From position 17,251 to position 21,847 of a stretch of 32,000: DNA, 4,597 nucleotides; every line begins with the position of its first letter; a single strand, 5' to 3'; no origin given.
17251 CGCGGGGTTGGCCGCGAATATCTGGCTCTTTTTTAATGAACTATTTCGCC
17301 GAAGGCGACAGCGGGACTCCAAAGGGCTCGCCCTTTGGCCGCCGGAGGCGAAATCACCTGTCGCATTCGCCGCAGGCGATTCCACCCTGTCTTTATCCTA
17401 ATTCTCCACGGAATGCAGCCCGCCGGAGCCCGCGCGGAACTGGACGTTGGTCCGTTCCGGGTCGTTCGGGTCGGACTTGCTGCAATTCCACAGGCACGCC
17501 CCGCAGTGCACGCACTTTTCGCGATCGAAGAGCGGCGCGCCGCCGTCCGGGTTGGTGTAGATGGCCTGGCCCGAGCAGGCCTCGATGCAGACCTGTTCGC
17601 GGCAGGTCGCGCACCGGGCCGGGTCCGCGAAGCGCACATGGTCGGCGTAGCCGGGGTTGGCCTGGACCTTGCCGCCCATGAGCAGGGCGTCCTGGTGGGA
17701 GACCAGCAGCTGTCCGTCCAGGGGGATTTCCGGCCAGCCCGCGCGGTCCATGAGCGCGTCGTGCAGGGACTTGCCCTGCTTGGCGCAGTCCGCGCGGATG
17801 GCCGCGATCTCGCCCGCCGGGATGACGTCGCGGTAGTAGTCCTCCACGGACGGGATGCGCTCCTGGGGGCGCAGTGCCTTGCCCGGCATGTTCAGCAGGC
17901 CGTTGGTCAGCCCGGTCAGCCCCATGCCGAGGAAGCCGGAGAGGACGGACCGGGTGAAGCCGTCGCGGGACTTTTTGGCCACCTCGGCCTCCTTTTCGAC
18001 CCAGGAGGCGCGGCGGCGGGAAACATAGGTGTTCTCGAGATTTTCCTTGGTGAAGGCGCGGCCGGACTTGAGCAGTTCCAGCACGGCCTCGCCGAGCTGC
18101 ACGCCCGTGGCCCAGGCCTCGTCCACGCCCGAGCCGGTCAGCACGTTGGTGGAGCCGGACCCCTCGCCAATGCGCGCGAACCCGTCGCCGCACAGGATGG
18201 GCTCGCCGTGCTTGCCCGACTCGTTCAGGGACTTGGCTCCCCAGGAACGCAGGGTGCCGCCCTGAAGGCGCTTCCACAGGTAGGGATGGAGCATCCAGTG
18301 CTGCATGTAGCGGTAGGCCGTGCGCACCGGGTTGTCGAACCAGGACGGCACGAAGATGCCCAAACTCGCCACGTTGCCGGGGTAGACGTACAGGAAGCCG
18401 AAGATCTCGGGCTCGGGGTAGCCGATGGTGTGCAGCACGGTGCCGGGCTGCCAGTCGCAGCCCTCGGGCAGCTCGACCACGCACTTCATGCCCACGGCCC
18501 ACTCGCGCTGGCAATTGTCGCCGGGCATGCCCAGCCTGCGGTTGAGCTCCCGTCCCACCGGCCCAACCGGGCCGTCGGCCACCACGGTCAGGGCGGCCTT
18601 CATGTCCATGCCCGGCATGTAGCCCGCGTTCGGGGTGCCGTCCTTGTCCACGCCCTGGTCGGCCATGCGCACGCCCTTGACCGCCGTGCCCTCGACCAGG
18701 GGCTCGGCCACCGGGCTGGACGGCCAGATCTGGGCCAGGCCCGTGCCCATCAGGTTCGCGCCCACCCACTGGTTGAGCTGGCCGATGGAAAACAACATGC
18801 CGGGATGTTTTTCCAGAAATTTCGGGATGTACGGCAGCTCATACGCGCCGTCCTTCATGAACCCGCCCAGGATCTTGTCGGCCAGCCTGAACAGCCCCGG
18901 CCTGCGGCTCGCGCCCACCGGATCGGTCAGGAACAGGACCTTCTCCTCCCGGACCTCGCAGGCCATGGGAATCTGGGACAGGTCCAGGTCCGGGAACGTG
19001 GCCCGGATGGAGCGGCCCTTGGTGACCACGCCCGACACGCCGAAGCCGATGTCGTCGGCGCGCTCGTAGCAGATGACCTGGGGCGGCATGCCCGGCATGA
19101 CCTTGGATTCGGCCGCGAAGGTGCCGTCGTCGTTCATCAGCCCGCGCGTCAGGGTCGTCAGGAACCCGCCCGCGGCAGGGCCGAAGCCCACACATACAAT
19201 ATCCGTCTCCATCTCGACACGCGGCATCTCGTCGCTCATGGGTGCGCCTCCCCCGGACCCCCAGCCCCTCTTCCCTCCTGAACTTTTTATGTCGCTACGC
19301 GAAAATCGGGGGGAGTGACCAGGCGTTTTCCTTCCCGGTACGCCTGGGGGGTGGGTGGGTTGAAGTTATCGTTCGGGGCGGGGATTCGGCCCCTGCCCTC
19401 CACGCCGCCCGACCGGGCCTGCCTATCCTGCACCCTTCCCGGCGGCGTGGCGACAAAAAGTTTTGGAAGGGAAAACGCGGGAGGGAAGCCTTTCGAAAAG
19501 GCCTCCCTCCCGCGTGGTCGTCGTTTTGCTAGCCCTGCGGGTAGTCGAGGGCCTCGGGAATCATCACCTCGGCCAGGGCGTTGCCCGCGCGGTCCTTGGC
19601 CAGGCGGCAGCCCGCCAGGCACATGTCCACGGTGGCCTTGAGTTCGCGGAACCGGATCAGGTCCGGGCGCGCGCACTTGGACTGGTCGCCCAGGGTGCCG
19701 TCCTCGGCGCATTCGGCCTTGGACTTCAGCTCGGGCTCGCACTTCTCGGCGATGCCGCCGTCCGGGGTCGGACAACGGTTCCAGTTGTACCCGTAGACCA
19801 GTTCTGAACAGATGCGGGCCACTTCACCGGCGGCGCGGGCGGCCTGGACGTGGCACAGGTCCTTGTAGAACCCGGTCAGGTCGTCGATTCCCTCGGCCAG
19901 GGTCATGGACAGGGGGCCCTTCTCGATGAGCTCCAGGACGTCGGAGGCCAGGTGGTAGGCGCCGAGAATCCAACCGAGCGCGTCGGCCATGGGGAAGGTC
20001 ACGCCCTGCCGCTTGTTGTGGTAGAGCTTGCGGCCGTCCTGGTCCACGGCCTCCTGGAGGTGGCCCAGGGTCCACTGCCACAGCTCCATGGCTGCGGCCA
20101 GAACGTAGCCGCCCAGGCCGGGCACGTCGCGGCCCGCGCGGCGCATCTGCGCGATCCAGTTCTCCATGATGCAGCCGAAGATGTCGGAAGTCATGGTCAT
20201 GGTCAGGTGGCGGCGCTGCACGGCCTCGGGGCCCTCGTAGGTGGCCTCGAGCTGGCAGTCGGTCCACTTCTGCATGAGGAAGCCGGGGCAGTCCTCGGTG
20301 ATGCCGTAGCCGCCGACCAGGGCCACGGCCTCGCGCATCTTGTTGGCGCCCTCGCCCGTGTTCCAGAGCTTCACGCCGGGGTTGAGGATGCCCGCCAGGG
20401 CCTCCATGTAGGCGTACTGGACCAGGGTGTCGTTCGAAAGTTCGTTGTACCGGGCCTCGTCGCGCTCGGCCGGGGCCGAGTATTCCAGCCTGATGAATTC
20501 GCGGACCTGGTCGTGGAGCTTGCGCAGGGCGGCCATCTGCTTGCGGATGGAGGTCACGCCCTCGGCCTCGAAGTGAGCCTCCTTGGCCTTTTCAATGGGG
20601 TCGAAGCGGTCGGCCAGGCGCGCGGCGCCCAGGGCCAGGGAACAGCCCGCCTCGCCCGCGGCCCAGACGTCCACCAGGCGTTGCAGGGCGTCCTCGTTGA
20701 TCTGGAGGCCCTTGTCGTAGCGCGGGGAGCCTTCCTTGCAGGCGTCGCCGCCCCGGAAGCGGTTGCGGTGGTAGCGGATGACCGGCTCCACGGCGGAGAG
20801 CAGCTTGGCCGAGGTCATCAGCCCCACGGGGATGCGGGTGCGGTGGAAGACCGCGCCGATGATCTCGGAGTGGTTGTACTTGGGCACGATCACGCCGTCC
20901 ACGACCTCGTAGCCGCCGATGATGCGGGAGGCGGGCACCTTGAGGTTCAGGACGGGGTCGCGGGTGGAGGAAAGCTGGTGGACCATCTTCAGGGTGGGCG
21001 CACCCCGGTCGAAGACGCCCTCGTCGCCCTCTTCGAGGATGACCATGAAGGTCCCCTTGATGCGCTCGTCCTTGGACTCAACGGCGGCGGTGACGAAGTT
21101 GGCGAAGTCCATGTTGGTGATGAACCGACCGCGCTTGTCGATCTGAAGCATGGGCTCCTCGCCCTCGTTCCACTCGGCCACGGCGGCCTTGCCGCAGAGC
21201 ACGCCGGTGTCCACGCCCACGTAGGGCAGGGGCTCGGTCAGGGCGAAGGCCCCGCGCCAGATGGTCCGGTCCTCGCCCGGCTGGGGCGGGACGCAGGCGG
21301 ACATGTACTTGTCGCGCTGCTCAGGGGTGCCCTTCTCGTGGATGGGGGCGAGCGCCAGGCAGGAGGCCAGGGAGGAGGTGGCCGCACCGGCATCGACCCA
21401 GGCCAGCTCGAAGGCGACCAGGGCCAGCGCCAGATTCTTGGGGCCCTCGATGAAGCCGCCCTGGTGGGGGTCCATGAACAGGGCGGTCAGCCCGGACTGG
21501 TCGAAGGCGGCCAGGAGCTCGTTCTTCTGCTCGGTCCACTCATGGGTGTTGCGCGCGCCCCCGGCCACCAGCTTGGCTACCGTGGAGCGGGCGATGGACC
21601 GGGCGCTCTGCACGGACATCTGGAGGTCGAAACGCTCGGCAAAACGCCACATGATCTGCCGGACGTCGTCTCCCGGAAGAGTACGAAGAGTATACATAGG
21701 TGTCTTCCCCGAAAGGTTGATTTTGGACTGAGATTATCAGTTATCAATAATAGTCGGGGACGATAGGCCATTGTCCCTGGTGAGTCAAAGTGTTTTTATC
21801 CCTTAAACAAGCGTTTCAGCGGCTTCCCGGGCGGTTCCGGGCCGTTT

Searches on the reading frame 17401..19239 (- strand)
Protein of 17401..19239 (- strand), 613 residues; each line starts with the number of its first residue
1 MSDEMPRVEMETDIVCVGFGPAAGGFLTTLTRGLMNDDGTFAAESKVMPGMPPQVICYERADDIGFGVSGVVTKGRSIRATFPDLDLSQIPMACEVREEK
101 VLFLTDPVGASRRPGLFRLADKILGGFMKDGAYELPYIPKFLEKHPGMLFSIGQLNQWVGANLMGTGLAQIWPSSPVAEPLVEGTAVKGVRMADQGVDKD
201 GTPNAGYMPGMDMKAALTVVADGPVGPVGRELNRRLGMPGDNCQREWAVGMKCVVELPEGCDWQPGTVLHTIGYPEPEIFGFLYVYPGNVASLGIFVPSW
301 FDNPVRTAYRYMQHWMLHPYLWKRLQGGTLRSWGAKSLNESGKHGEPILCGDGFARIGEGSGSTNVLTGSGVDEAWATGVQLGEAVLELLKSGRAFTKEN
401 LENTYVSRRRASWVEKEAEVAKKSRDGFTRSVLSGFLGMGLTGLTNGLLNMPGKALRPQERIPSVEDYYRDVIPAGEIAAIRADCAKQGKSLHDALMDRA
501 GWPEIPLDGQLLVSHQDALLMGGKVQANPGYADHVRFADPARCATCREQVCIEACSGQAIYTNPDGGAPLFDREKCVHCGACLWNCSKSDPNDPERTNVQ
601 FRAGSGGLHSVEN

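Call 38: search_protein_families(library=pfam, proteins=[window:17401-19239:-], max_evalue=0.00001)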
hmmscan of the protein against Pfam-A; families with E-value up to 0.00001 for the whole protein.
window:17401-19239:- (613 aa): 1 family
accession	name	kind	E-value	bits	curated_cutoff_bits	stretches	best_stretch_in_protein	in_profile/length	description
PF21162.3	ETFQO_UQ-bd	-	7.5e-10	39.7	27.7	1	247-338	1-96/96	ETF-QO, ubiquinone-binding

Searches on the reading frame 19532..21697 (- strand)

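Call 38: search_protein_families(library=pfam, proteins=[window:19532-21697:-], max_evalue=0.00001)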
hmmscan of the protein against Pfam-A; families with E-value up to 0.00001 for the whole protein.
window:19532-21697:- (722 aa): 1 family
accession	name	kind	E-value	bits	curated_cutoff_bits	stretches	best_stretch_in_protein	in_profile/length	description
PF02771.21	Acyl-CoA_dh_N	-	1.4e-10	42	22.9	1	33-134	8-108/113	Acyl-CoA dehydrogenase, N-terminal domain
